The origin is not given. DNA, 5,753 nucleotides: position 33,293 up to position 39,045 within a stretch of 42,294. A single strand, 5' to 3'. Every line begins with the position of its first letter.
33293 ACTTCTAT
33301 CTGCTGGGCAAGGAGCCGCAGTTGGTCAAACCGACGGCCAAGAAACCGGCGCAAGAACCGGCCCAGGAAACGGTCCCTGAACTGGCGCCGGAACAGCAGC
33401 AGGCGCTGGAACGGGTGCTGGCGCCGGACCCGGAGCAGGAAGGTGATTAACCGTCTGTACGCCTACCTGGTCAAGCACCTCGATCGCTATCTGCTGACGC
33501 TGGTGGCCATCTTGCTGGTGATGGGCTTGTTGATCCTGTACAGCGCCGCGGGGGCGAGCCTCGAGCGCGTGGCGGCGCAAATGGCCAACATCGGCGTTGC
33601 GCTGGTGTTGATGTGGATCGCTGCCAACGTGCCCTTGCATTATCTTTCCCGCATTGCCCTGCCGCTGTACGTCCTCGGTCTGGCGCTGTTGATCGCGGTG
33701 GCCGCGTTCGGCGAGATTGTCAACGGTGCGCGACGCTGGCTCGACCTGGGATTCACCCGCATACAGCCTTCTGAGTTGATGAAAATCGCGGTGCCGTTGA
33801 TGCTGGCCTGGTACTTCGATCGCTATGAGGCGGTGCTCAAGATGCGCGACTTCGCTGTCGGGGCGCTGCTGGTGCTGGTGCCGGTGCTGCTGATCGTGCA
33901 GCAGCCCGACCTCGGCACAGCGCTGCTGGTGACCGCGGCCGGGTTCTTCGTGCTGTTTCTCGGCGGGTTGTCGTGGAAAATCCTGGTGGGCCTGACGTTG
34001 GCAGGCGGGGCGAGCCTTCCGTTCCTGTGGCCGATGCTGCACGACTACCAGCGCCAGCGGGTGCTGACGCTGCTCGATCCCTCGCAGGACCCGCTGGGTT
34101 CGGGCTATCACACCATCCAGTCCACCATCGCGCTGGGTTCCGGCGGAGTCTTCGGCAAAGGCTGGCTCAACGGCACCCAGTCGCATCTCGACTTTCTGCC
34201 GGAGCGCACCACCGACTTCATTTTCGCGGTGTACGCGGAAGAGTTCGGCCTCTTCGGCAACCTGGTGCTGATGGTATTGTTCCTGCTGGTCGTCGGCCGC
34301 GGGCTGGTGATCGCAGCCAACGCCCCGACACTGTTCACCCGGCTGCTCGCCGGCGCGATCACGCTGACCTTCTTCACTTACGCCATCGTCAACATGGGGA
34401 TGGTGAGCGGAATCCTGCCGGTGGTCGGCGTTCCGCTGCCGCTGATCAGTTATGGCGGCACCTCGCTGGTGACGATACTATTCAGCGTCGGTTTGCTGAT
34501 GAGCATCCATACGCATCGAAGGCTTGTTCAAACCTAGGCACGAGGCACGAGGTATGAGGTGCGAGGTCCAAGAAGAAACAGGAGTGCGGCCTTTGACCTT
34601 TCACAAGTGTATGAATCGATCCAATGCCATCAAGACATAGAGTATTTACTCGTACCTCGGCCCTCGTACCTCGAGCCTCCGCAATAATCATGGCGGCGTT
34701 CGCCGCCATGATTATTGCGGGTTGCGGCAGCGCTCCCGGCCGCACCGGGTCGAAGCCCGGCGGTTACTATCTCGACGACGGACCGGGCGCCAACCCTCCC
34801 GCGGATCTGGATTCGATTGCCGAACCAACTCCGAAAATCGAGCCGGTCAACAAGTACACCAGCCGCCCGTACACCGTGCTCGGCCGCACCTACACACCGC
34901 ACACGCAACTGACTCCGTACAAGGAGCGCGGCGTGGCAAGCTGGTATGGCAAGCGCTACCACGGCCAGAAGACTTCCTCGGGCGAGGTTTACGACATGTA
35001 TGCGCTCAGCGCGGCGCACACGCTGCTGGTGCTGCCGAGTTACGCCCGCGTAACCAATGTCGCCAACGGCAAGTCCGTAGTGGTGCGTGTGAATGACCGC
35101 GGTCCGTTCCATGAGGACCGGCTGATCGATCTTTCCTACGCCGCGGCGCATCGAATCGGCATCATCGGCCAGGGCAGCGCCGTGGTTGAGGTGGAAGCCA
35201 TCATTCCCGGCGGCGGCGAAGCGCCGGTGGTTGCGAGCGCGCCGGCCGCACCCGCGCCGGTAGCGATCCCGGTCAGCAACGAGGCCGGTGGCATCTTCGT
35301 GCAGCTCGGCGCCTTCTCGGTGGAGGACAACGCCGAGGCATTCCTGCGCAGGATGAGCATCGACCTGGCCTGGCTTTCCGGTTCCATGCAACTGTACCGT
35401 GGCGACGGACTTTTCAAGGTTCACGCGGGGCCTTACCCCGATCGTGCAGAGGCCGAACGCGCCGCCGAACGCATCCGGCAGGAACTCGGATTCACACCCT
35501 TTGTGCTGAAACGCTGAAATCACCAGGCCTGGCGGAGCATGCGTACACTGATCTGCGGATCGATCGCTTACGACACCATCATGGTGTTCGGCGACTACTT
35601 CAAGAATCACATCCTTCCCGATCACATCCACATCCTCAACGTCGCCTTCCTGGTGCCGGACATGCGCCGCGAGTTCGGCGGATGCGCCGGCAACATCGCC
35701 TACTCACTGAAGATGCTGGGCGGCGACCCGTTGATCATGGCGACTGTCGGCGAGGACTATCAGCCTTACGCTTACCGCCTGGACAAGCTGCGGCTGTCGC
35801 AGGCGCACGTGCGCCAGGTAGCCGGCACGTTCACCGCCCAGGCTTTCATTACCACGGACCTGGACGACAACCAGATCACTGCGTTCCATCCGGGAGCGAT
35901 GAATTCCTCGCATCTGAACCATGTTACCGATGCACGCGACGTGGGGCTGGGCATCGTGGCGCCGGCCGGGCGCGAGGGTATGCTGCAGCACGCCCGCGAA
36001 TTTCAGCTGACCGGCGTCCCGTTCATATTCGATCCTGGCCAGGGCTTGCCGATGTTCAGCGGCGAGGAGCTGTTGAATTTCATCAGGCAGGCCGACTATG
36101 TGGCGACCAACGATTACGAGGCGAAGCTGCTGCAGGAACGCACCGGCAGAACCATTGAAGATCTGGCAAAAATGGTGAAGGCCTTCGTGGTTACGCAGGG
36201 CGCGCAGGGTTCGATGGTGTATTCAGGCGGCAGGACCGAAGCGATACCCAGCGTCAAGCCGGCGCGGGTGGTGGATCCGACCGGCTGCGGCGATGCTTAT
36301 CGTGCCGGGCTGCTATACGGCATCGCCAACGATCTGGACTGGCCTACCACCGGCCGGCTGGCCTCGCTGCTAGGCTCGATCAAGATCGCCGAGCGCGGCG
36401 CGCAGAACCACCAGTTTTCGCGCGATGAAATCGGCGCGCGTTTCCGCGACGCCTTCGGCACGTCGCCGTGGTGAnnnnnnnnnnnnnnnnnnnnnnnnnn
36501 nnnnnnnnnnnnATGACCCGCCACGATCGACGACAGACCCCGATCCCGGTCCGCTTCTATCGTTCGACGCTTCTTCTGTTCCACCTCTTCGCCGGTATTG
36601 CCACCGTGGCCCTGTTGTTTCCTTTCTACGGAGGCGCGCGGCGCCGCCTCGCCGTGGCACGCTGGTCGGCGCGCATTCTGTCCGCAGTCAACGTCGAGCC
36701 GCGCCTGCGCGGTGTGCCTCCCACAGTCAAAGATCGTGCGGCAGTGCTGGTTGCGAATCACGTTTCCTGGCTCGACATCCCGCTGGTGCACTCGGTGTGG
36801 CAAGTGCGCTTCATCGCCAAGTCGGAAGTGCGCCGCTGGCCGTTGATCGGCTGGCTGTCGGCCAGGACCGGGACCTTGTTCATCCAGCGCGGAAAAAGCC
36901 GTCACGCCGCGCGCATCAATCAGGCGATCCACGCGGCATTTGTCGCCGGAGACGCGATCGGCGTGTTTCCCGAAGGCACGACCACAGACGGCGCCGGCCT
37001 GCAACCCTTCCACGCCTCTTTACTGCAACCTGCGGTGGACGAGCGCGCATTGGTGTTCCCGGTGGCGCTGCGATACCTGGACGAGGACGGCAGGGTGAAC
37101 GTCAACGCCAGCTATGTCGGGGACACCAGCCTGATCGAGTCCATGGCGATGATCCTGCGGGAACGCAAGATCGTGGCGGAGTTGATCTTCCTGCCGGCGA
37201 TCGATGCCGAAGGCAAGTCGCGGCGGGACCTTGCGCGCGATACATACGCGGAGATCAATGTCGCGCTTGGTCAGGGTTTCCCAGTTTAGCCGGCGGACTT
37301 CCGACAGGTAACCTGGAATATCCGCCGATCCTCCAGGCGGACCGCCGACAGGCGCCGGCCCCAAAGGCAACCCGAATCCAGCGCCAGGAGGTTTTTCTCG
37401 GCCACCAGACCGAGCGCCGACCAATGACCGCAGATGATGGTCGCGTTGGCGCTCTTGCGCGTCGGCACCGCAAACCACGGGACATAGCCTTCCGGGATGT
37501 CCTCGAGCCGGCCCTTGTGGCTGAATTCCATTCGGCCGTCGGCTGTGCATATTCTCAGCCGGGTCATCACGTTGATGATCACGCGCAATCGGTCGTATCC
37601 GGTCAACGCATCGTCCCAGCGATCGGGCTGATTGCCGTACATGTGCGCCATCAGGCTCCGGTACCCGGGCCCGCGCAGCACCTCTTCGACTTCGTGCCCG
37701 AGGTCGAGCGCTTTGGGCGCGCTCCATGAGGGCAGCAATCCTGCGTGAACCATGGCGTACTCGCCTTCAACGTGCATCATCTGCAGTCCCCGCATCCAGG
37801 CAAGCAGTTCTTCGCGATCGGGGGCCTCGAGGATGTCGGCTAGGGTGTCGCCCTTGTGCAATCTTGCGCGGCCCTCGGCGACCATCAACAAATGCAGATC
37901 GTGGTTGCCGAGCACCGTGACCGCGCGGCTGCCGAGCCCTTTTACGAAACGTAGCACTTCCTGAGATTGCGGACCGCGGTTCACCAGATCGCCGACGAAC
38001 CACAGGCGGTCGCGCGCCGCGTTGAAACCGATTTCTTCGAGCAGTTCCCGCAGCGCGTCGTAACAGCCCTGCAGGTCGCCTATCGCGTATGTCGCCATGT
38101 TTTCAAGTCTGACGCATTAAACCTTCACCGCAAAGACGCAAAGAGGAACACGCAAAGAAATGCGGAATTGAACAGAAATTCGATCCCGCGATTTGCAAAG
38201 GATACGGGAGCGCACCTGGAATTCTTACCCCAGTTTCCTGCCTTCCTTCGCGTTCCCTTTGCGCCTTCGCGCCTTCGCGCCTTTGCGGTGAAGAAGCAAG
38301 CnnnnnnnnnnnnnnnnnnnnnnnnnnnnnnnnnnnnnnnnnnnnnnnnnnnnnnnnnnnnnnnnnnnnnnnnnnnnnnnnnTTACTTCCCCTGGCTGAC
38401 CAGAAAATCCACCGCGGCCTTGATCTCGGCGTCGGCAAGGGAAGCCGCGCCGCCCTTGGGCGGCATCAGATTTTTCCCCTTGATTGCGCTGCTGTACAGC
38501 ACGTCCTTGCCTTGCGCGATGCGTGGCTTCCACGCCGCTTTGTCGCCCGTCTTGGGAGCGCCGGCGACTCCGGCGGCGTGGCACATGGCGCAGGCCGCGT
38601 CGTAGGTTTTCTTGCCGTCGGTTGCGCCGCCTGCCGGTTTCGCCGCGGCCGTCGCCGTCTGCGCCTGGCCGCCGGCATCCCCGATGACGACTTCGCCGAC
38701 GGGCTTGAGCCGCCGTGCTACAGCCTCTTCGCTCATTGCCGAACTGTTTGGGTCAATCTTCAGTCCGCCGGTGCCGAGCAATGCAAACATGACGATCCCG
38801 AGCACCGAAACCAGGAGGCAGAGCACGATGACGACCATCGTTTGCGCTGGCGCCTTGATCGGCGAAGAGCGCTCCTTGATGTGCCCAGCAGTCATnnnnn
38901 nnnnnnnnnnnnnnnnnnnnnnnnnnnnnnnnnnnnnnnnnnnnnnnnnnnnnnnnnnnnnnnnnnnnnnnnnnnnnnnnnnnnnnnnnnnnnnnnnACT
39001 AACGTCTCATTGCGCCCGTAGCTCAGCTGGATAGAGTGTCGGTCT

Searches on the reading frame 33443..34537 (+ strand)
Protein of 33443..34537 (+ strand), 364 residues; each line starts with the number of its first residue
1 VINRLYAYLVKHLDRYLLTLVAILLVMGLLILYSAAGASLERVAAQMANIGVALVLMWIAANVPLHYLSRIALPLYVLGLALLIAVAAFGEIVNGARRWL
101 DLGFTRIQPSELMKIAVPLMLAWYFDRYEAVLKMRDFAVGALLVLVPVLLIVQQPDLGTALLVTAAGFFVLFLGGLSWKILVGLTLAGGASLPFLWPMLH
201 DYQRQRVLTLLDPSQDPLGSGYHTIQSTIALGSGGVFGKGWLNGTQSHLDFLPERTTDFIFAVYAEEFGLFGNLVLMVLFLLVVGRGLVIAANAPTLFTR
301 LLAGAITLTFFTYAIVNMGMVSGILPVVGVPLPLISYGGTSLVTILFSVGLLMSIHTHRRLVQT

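Call 55: search_protein_families(library=pfam, proteins=[window:33443-34537:+])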
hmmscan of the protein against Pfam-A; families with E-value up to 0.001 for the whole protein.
window:33443-34537:+ (364 aa): 1 family
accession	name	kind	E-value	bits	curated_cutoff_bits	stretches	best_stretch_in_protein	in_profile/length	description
PF01098.24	FTSW_RODA_SPOVE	-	2.1e-106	356.4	26.4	1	17-360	3-355/356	Cell cycle protein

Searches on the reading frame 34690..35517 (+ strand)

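Call 55: search_protein_families(library=pfam, proteins=[window:34690-35517:+])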
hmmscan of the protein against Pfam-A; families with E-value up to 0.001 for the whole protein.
window:34690-35517:+ (275 aa): 2 families
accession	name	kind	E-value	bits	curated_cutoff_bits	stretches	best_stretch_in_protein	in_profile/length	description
PF03330.24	DPBB_1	-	5.9e-24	84.6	28.8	1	79-167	2-82/83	Lytic transglycolase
PF05036.18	SPOR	-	1.7e-13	51.1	21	1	200-274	3-76/76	SPOR domain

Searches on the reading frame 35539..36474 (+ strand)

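Call 55: search_protein_families(library=pfam, proteins=[window:35539-36474:+])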
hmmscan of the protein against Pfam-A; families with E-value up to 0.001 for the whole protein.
window:35539-36474:+ (311 aa): 1 family
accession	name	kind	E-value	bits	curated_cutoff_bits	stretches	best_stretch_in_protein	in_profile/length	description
PF00294.29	PfkB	-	7.2e-36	124.5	25.8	1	14-290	4-297/302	pfkB family carbohydrate kinase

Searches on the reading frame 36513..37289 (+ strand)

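Call 72: search_protein_families(library=pfam, proteins=[window:36513-37289:+])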
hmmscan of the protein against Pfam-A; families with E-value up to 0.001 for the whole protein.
window:36513-37289:+ (258 aa): 1 family
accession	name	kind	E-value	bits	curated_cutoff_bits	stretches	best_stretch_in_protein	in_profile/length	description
PF01553.26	Acyltransferase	-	8e-23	81.1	23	1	73-186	12-131/132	Acyltransferase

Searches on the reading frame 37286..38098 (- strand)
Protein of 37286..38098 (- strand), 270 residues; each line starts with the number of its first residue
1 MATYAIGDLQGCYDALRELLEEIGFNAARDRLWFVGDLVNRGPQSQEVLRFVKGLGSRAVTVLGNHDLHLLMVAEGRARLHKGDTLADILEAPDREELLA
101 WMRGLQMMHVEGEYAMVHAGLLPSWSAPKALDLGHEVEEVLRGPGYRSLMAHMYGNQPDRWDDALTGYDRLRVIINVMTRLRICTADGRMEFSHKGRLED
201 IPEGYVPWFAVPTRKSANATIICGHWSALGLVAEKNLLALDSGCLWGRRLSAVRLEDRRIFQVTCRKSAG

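Call 55: search_protein_families(library=pfam, proteins=[window:37286-38098:-])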
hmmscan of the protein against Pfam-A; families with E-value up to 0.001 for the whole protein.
window:37286-38098:- (270 aa): 1 family
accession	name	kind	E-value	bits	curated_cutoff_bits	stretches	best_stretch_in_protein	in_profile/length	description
PF00149.33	Metallophos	-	2.8e-15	57.7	21.5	1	4-141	4-136/191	Calcineurin-like phosphoesterase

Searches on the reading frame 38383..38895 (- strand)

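Call 55: search_protein_families(library=pfam, proteins=[window:38383-38895:-])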
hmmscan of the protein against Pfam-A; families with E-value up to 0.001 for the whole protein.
window:38383-38895:- (170 aa): 2 families
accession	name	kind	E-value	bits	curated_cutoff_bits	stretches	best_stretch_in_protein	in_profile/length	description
PF13442.11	Cytochrome_CBB3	-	1.7e-15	57.5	27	1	91-165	3-68/68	Cytochrome C oxidase, cbb3-type, subunit III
PF00034.26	Cytochrom_C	-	1.2e-09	39.8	21.3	1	92-167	2-88/90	Cytochrome c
